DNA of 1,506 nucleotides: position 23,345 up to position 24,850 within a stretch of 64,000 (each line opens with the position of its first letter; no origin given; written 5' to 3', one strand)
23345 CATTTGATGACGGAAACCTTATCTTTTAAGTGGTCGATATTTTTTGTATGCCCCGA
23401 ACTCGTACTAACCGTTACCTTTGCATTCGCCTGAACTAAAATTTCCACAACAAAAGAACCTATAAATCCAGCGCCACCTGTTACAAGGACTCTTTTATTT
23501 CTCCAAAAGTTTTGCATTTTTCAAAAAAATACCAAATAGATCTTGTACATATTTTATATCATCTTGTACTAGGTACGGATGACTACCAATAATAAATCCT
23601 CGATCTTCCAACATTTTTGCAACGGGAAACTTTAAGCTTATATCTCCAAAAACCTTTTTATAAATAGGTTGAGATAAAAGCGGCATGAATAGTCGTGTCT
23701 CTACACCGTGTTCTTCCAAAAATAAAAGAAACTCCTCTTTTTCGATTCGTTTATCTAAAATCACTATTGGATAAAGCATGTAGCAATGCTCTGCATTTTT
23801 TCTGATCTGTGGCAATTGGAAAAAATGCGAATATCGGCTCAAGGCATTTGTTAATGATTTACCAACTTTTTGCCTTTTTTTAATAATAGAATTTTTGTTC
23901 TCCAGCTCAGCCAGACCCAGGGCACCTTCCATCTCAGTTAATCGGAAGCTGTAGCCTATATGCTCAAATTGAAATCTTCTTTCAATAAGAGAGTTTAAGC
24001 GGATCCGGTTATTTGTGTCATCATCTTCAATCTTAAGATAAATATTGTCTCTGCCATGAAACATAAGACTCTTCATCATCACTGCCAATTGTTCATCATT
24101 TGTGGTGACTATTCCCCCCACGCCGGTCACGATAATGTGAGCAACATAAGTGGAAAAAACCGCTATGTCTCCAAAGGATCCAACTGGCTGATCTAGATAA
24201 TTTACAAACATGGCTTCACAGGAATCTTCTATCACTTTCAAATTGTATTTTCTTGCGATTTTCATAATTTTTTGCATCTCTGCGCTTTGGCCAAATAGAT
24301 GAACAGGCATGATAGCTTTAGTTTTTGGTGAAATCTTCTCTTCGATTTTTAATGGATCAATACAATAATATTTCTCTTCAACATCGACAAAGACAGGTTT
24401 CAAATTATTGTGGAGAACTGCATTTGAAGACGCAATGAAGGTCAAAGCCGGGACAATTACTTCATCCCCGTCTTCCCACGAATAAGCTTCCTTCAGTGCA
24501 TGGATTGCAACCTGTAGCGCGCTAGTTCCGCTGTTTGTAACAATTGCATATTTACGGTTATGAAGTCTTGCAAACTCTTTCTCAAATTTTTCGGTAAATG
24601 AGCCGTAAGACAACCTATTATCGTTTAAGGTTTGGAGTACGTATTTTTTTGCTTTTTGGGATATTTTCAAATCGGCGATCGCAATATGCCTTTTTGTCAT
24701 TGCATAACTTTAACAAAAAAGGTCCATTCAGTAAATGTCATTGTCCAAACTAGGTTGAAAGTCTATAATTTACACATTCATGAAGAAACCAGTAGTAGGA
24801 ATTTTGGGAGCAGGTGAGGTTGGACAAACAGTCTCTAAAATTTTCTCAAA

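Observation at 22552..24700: DegT-family enzyme with His in place of the PLP lysine, next to an Fcl-like SDR: predicted 3,6-dideoxyhexose (colitose-type) branch feeding a lipid-carrier GT2 and a GT-C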

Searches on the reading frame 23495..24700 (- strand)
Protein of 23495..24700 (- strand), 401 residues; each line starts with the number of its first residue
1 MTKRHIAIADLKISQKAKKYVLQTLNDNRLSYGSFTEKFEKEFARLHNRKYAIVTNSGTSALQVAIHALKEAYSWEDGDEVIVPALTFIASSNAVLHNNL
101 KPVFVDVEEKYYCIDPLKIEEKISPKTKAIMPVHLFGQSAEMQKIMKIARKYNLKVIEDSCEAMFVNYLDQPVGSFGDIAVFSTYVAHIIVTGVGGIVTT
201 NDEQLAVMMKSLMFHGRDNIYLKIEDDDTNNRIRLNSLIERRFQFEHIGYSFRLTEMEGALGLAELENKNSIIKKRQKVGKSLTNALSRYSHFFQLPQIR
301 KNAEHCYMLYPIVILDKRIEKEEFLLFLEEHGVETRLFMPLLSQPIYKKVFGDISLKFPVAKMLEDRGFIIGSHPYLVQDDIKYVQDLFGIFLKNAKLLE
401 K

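Call 8: search_protein_families(library=pfam, proteins=[window:23495-24700:-])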
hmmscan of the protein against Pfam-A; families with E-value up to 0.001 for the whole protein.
window:23495-24700:- (401 aa): 5 families
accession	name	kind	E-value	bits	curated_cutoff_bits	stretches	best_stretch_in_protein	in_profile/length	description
PF01041.23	DegT_DnrJ_EryC1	-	4.8e-97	325.8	19.8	1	13-387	3-357/360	DegT/DnrJ/EryC1/StrS aminotransferase family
PF01053.26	Cys_Met_Meta_PP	-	6.6e-09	35.2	27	1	36-210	54-223/381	Cys/Met metabolism PLP-dependent enzyme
PF00266.25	Aminotran_5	-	1.1e-06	28.4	21.5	1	37-170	46-186/371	Aminotransferase class-V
PF00155.27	Aminotran_1_2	-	1.9e-06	27.8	19.7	1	18-159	23-185/361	Aminotransferase class I and II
PF01212.27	Beta_elim_lyase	-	1.1e-05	25.4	27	1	35-291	33-269/288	Beta-eliminating lyase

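Call 9: search_protein_families(library=ncbifam, proteins=[window:23495-24700:-])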
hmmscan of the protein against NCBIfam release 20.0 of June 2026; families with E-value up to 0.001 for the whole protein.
window:23495-24700:- (401 aa): 30 families (the best 25 are shown)
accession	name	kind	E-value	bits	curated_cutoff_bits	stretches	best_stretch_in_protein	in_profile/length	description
NF011936.0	PRK15407.1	equivalog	2.8e-73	247.1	423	1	6-394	37-437/440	lipopolysaccharide biosynthesis protein RfbH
TIGR03588.1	PseC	equivalog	1.3e-72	244.8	423.5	1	11-387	7-374/380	UDP-4-amino-4,6-dideoxy-N-acetyl-beta-L-altrosamine transaminase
TIGR04181.1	NHT_00031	hypoth_equivalog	2e-66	224.3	420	1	12-352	7-340/359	LegC family aminotransferase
NF008687.0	PRK11706.1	equivalog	1.4e-53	182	375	1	13-350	9-332/375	dTDP-4-amino-4,6-dideoxygalactose transaminase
TIGR02379.1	ECA_wecE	subfamily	2.9e-46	157.9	434.85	1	16-348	12-331/376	dTDP-4-amino-4,6-dideoxy-D-glucose transaminase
NF008658.2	PRK11658.1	equivalog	9.5e-45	152.9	631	1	18-384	17-368/379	UDP-4-amino-4-deoxy-L-arabinose aminotransferase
TIGR04427.1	PLP_DesI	equivalog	9e-41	140.3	650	1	25-220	42-232/390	dTDP-4-dehydro-6-deoxyglucose aminotransferase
NF005744.0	PRK07568.1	subfamily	1.4e-09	37.3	389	1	45-179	84-220/398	pyridoxal phosphate-dependent aminotransferase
NF005816.0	PRK07682.1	equivalog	1.3e-08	33.9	620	1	49-166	90-209/390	aminotransferase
NF004770.0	PRK06108.1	subfamily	4.9e-08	32.2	422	1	39-180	86-230/396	pyridoxal phosphate-dependent aminotransferase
NF004975.0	PRK06348.1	equivalog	6.7e-08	31.9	549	1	39-167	71-209/384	pyridoxal phosphate-dependent aminotransferase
NF006095.0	PRK08247.1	equivalog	3e-07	29.6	585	1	39-205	58-218/369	methionine biosynthesis PLP-dependent protein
NF005817.0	PRK07683.1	equivalog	4.4e-07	28.9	575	1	48-160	88-201/387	aminotransferase A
NF041364.1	GntC_guanitoxin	equivalog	1.1e-06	27.8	415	1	53-160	64-174/356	guanitoxin biosynthesis PLP-dependent (S)-gamma-hydroxy-L-arginine cyclodehydratase GntC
NF004621.0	PRK05957.1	equivalog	1.3e-06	27.4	498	1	44-165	84-205/389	pyridoxal phosphate-dependent aminotransferase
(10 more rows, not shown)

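Call 10: search_solved_structures(query=window:23495-24700:-, show_alignments=5, max_evalue=1e-20)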
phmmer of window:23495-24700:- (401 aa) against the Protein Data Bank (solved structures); distinct sequences matched with E-value up to 1e-20: 52.
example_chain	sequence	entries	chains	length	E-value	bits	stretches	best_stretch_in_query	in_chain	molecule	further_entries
3bn1_A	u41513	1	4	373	6.5e-57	196.6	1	6-382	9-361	Perosamine synthetase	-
3dr7_A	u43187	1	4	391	8e-57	196.3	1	6-382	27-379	Putative perosamine synthetase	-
3dr4_A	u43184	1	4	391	1.1e-56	195.8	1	6-382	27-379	Putative perosamine synthetase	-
3bcx_A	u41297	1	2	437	2e-53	185.1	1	16-392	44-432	CDP-6-deoxy-L-threo-D-glycero-4-hexulose-3-dehydrase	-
3bb8_A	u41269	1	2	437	3.3e-52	181.1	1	16-392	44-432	CDP-4-keto-6-deoxy-D-glucose-3-dehydrase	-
7b0d_A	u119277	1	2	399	1.1e-49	172.8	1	22-219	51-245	Glutamine--scyllo-inositol transaminase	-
7b0m_AAA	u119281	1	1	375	1.3e-49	172.6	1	13-349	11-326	Sugar aminotransferase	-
7kz3_A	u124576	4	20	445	4.5e-45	157.6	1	25-345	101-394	Aminotransferase class I/II-fold pyridoxal phosphate-dependent enzyme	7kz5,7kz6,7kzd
3uwc_A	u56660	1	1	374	8.7e-44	153.4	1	31-220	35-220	Nucleotide-sugar aminotransferase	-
3frk_A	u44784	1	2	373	9e-43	150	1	28-224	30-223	QdtB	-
2c7t_A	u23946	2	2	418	5.7e-42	147.4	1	34-307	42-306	GLUTAMINE-2-DEOXY-SCYLLO-INOSOSE AMINOTRANSFERASE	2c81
5w71_A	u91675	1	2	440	6.6e-42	147.2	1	34-307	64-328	L-glutamine:2-deoxy-scyllo-inosose aminotransferase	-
7l7x_AAA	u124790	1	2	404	1.5e-41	146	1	23-393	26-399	DegT/DnrJ/EryC1/StrS aminotransferase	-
5u21_A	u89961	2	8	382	6.8e-41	143.9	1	32-222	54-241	Putative aminotransferase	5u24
4k2b_A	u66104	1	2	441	7.8e-41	143.7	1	23-344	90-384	NTD biosynthesis operon protein NtdA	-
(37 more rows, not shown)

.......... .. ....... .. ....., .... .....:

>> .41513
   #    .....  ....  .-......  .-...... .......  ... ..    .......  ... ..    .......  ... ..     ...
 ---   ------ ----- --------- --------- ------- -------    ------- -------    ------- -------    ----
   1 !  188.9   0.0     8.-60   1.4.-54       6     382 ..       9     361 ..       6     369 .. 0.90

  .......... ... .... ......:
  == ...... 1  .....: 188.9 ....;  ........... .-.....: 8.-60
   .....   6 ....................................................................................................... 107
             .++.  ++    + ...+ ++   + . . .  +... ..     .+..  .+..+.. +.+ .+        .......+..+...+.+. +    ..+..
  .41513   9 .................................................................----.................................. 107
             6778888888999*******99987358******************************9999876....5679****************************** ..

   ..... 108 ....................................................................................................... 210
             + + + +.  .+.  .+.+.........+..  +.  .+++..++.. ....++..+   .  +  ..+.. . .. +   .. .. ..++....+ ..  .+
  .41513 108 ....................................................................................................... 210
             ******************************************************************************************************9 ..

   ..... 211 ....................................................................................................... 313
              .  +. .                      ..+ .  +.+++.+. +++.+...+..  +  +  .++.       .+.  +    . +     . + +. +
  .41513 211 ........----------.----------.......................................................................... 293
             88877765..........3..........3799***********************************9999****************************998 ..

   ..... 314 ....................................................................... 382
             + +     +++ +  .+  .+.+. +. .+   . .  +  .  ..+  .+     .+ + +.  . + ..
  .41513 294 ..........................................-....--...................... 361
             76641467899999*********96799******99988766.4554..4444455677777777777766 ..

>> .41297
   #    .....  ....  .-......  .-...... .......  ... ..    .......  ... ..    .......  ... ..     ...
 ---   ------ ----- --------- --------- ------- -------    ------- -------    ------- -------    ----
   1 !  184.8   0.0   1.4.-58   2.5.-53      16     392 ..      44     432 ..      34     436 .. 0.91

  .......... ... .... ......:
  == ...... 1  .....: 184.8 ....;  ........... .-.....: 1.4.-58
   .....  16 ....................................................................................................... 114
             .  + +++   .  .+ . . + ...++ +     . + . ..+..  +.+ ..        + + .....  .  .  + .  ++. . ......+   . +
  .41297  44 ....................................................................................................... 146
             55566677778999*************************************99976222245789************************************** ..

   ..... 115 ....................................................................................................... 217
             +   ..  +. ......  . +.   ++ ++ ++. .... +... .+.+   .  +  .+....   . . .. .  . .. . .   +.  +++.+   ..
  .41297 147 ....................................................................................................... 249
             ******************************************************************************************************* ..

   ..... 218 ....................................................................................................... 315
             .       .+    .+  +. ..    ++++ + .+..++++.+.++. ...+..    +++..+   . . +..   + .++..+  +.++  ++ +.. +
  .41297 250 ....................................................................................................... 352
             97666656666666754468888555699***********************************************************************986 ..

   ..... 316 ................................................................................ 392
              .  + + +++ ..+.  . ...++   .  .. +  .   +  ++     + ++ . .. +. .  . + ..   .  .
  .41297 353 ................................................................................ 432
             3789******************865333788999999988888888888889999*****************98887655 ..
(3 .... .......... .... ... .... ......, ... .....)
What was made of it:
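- Checked: Wild-type 3bcx has H there and the H220K mutant 3bb8 has K. The same column is Lys186 of GDP-perosamine synthase (call 10).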

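Call 17: find_homologous_proteins(query=window:23495-24700:-, max_evalue=1e-30)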
Query window:23495-24700:- (401 aa): 7081 proteins with E <= 1e-30 among 8000 candidates; the best 120 are listed.
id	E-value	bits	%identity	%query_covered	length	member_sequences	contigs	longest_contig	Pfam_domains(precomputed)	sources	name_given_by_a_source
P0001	3.5e-263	890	100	100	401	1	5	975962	PF00155.28,PF00266.26,PF01212.28,PF01053.27,PF01041.24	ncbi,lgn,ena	-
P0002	7.2e-219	744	82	100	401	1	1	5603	PF00155.28,PF01053.27,PF01041.24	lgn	-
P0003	9.8e-219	744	82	100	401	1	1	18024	PF00155.28,PF01053.27,PF01041.24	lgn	-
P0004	2.3e-218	743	82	100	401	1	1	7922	PF00155.28,PF01053.27,PF01041.24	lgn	-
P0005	7.0e-218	741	80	100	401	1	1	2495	PF00155.28,PF01212.28,PF01053.27,PF01041.24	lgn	-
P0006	2.0e-217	740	79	100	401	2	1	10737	PF00155.28,PF01053.27,PF01041.24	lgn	-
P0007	3.7e-217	739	80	100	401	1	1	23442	PF01053.27,PF01041.24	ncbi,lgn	-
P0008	1.9e-214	730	80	100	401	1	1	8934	PF01053.27,PF01041.24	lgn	-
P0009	3.5e-214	729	79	100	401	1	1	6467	PF01053.27,PF01041.24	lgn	-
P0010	5.3e-208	709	78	100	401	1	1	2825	PF01053.27,PF01041.24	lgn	-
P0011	8.7e-208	708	77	100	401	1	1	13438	PF01053.27,PF01041.24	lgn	-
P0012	4.4e-207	706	77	100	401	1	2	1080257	PF01053.27,PF01041.24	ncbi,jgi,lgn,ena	-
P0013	8.1e-206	701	77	100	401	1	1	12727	PF01053.27,PF01041.24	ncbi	ncbi:MAG: DegT/DnrJ/EryC1/StrS family aminotransferase [Candidatus Curtissbacteria bacterium]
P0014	5.1e-205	699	77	100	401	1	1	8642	PF00155.28,PF01053.27,PF01041.24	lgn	-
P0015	5.7e-199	679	75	100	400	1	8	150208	PF01041.24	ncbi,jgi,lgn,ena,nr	ncbi:MAG: DegT/DnrJ/EryC1/StrS aminotransferase [Microgenomates group bacterium GW2011_GWA2_44_7]|nr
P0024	4.5e-197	673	73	100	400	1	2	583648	PF00155.28,PF01053.27,PF01041.24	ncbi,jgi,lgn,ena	-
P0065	4.9e-185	633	70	98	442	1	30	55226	PF00155.28,PF01053.27,PF01041.24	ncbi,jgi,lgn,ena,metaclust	metaclust:\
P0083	4.7e-179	613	67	100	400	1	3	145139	PF01041.24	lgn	-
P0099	2.1e-174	598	65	100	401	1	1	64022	PF01053.27,PF01041.24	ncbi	-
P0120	3.2e-153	528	59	98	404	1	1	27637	PF01212.28,PF01053.27,PF01041.24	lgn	-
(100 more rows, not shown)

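Call 23: find_encoding_contigs(protein=P0012, flank=10000, max_places=2)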
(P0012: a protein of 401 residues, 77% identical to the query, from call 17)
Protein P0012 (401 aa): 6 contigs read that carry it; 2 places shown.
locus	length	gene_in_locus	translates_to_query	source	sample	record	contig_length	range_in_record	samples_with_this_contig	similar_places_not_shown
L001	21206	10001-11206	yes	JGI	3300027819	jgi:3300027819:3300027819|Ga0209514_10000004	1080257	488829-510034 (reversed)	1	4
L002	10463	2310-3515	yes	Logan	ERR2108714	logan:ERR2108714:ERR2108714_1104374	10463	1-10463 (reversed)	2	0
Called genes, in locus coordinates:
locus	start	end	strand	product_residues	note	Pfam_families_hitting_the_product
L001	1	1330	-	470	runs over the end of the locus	-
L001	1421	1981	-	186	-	PF13489:Methyltransf_23, PF05175:MTS (weak), PF13847:Methyltransf_31, PF08241:Methyltransf_11, PF08242:Methyltransf_12 (weak), PF13649:Methyltransf_25, PF05086:Dicty_REP (weak)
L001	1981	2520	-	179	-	PF00132:Hexapep (weak), PF14602:Hexapep_2 (weak)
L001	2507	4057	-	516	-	PF09913:DUF2142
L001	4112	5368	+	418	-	-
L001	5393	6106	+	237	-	PF00535:Glycos_transf_2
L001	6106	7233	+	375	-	PF00155:Aminotran_1_2, PF01041:DegT_DnrJ_EryC1, PF01212:Beta_elim_lyase, PF00266:Aminotran_5 (weak), PF01053:Cys_Met_Meta_PP, PF01276:OKR_DC_1 (weak)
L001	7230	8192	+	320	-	PF01073:3Beta_HSD, PF01370:Epimerase, PF02719:Polysacc_synt_2 (faint), PF04321:RmlD_sub_bind (weak), PF07993:NAD_binding_4 (faint), PF16363:GDP_Man_Dehyd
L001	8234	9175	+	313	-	PF01073:3Beta_HSD, PF01370:Epimerase, PF02719:Polysacc_synt_2, PF04321:RmlD_sub_bind, PF07993:NAD_binding_4 (faint), PF16363:GDP_Man_Dehyd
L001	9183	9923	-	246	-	PF00984:UDPG_MGDP_dh (faint)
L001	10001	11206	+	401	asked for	PF01041:DegT_DnrJ_EryC1, PF01053:Cys_Met_Meta_PP (weak)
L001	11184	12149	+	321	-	PF00106:adh_short (weak), PF01073:3Beta_HSD, PF01370:Epimerase, PF02719:Polysacc_synt_2 (weak), PF03435:Sacchrp_dh_NADP (weak), PF05368:NmrA, PF16363:GDP_Man_Dehyd, PF13460:NAD_binding_10, +2 more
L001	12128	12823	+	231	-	PF00535:Glycos_transf_2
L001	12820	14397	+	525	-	PF13231:PMT_2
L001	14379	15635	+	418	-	PF01943:Polysacc_synt, PF13440:Polysacc_synt_3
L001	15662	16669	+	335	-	PF01073:3Beta_HSD, PF01370:Epimerase, PF02719:Polysacc_synt_2, PF04321:RmlD_sub_bind, PF07993:NAD_binding_4 (faint), PF16363:GDP_Man_Dehyd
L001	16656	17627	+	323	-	PF00676:E1_dh, PF13292:DXP_synthase_N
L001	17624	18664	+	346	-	PF02779:Transket_pyr, PF02780:Transketolase_C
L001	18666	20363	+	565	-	PF02776:TPP_enzyme_N, PF00205:TPP_enzyme_M, PF02775:TPP_enzyme_C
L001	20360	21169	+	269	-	PF00456:Transketolase_N, PF13292:DXP_synthase_N, PF00676:E1_dh (weak)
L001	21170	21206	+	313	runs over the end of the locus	PF02779:Transket_pyr, PF02780:Transketolase_C, PF17147:PFOR_II (weak)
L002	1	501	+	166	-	?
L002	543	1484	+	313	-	PF01073:3Beta_HSD, PF01370:Epimerase, PF02719:Polysacc_synt_2, PF04321:RmlD_sub_bind, PF07993:NAD_binding_4 (faint), PF16363:GDP_Man_Dehyd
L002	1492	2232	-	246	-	PF00984:UDPG_MGDP_dh (faint)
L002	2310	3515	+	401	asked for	PF01041:DegT_DnrJ_EryC1, PF01053:Cys_Met_Meta_PP (weak)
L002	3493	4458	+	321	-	PF00106:adh_short (weak), PF01073:3Beta_HSD, PF01370:Epimerase, PF02719:Polysacc_synt_2 (weak), PF03435:Sacchrp_dh_NADP (weak), PF05368:NmrA, PF16363:GDP_Man_Dehyd, PF13460:NAD_binding_10, +2 more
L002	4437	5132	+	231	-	PF00535:Glycos_transf_2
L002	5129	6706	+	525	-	PF13231:PMT_2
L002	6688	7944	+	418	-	PF01943:Polysacc_synt, PF13440:Polysacc_synt_3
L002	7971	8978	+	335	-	PF01073:3Beta_HSD, PF01370:Epimerase, PF02719:Polysacc_synt_2, PF04321:RmlD_sub_bind, PF07993:NAD_binding_4 (faint), PF16363:GDP_Man_Dehyd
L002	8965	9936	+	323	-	PF00676:E1_dh, PF13292:DXP_synthase_N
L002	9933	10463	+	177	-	?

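Call 24: find_encoding_contigs(protein=P0024, flank=10000, max_places=2)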
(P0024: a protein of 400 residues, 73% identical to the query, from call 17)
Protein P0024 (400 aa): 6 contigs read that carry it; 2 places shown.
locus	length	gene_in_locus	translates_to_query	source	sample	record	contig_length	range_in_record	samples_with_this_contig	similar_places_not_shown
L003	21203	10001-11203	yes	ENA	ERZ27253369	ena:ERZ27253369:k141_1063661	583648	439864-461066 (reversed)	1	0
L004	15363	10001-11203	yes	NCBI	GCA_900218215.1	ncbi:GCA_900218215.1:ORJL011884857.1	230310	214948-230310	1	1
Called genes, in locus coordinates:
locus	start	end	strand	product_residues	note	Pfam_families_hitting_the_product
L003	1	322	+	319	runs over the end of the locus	PF00106:adh_short (weak), PF01073:3Beta_HSD, PF01370:Epimerase, PF02719:Polysacc_synt_2 (weak), PF04321:RmlD_sub_bind, PF07993:NAD_binding_4, PF08659:KR (faint), PF16363:GDP_Man_Dehyd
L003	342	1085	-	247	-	PF00535:Glycos_transf_2, PF13641:Glyco_tranf_2_3 (weak)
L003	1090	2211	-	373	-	-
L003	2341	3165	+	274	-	-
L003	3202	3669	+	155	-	-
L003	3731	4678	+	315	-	PF01073:3Beta_HSD, PF01370:Epimerase, PF02719:Polysacc_synt_2, PF04321:RmlD_sub_bind, PF16363:GDP_Man_Dehyd, PF07993:NAD_binding_4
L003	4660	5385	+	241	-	PF00535:Glycos_transf_2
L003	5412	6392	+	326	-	PF01073:3Beta_HSD (weak), PF01370:Epimerase, PF16363:GDP_Man_Dehyd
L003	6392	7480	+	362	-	PF01041:DegT_DnrJ_EryC1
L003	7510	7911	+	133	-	-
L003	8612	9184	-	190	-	PF00583:Acetyltransf_1, PF13508:Acetyltransf_7, PF08445:FR47 (weak), PF13673:Acetyltransf_10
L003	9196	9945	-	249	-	-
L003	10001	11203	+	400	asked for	PF00155:Aminotran_1_2 (weak), PF01041:DegT_DnrJ_EryC1, PF01053:Cys_Met_Meta_PP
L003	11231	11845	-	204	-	PF13489:Methyltransf_23, PF08241:Methyltransf_11, PF13847:Methyltransf_31 (weak)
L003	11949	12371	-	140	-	-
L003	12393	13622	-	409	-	PF00535:Glycos_transf_2, PF10111:Glyco_tranf_2_2, PF13641:Glyco_tranf_2_3 (weak)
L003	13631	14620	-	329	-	PF01073:3Beta_HSD (weak), PF01370:Epimerase, PF16363:GDP_Man_Dehyd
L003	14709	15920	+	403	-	-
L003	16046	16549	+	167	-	-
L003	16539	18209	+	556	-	PF13231:PMT_2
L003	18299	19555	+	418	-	PF01943:Polysacc_synt, PF13440:Polysacc_synt_3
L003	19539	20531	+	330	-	PF01073:3Beta_HSD, PF01370:Epimerase, PF02719:Polysacc_synt_2, PF04321:RmlD_sub_bind, PF07993:NAD_binding_4 (faint), PF13460:NAD_binding_10 (faint), PF16363:GDP_Man_Dehyd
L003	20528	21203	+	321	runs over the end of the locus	PF00676:E1_dh, PF13292:DXP_synthase_N (weak)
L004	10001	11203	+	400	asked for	PF00155:Aminotran_1_2 (weak), PF01041:DegT_DnrJ_EryC1, PF01053:Cys_Met_Meta_PP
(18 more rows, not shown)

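Call 25: find_encoding_contigs(protein=P0120, flank=10000, max_places=2)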
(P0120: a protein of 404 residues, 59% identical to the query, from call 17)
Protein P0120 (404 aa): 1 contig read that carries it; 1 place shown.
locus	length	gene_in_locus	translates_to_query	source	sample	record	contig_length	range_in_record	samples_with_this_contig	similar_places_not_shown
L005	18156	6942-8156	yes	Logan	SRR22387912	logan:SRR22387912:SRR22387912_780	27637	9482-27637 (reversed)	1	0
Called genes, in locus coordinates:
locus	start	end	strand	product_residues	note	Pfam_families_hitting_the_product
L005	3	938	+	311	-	?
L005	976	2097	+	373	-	PF02350:Epimerase_2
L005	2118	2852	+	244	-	PF00535:Glycos_transf_2, PF10111:Glyco_tranf_2_2 (weak)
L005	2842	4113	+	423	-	PF01943:Polysacc_synt, PF13440:Polysacc_synt_3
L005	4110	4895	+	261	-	PF00535:Glycos_transf_2, PF10111:Glyco_tranf_2_2, PF13641:Glyco_tranf_2_3 (weak)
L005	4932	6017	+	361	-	PF13439:Glyco_transf_4, PF13579:Glyco_trans_4_4 (faint), PF20706:GT4-conflict, PF00534:Glycos_transf_1, PF13692:Glyco_trans_1_4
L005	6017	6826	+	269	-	PF00535:Glycos_transf_2, PF10111:Glyco_tranf_2_2 (weak)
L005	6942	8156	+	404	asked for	PF01041:DegT_DnrJ_EryC1, PF01053:Cys_Met_Meta_PP (weak), PF01212:Beta_elim_lyase (weak)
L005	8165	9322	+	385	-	PF13439:Glyco_transf_4, PF00534:Glycos_transf_1, PF13692:Glyco_trans_1_4, PF20706:GT4-conflict, PF13524:Glyco_trans_1_2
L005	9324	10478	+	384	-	PF20706:GT4-conflict (weak), PF00534:Glycos_transf_1, PF13692:Glyco_trans_1_4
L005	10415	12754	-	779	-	-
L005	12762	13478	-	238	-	PF00535:Glycos_transf_2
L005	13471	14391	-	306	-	PF02779:Transket_pyr, PF02780:Transketolase_C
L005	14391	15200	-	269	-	PF00456:Transketolase_N, PF13292:DXP_synthase_N (weak)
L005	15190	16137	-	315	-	PF00106:adh_short (weak), PF01073:3Beta_HSD, PF01370:Epimerase, PF02719:Polysacc_synt_2, PF04321:RmlD_sub_bind, PF07993:NAD_binding_4 (faint), PF16363:GDP_Man_Dehyd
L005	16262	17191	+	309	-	PF13489:Methyltransf_23, PF08241:Methyltransf_11, PF08242:Methyltransf_12, PF13649:Methyltransf_25, PF13847:Methyltransf_31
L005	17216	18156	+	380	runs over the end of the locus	PF13439:Glyco_transf_4, PF00534:Glycos_transf_1, PF13692:Glyco_trans_1_4, PF13524:Glyco_trans_1_2 (weak)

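Call 39: find_encoding_contigs(protein=P0099, flank=8000, max_places=1)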
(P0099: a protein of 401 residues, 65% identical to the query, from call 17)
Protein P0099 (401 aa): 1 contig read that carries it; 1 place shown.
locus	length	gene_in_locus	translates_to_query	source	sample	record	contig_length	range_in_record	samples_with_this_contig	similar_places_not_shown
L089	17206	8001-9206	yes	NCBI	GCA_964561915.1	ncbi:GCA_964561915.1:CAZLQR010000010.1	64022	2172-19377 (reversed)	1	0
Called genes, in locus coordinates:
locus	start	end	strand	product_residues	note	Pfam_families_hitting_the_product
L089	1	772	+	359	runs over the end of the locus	PF03816:LytR_cpsA_psr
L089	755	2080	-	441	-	PF06925:MGDG_synth (weak)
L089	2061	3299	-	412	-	PF01204:Trehalase, PF22422:MGH1-like_GH, PF01204:Trehalase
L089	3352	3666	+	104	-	PF00581:Rhodanese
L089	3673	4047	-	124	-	PF01850:PIN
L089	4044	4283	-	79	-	PF02604:PhdYeFM_antitox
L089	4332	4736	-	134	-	PF01850:PIN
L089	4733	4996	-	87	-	PF04014:MazE_antitoxin (weak)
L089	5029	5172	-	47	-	-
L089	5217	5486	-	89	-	PF15738:YafQ_toxin (weak)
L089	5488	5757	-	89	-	-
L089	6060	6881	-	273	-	PF13399:LytR_C (weak)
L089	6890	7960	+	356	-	PF13354:Beta-lactamase2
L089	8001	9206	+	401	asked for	PF01041:DegT_DnrJ_EryC1, PF01053:Cys_Met_Meta_PP (weak)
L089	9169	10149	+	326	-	PF05368:NmrA, PF01073:3Beta_HSD, PF01370:Epimerase, PF02719:Polysacc_synt_2 (weak), PF07993:NAD_binding_4, PF13460:NAD_binding_10, PF16363:GDP_Man_Dehyd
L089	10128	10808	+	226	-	PF00535:Glycos_transf_2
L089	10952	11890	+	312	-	PF13354:Beta-lactamase2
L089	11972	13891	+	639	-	-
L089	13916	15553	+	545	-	-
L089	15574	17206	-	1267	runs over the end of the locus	?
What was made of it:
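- The minimal cassette in L089 has no dehydratase (call 39).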
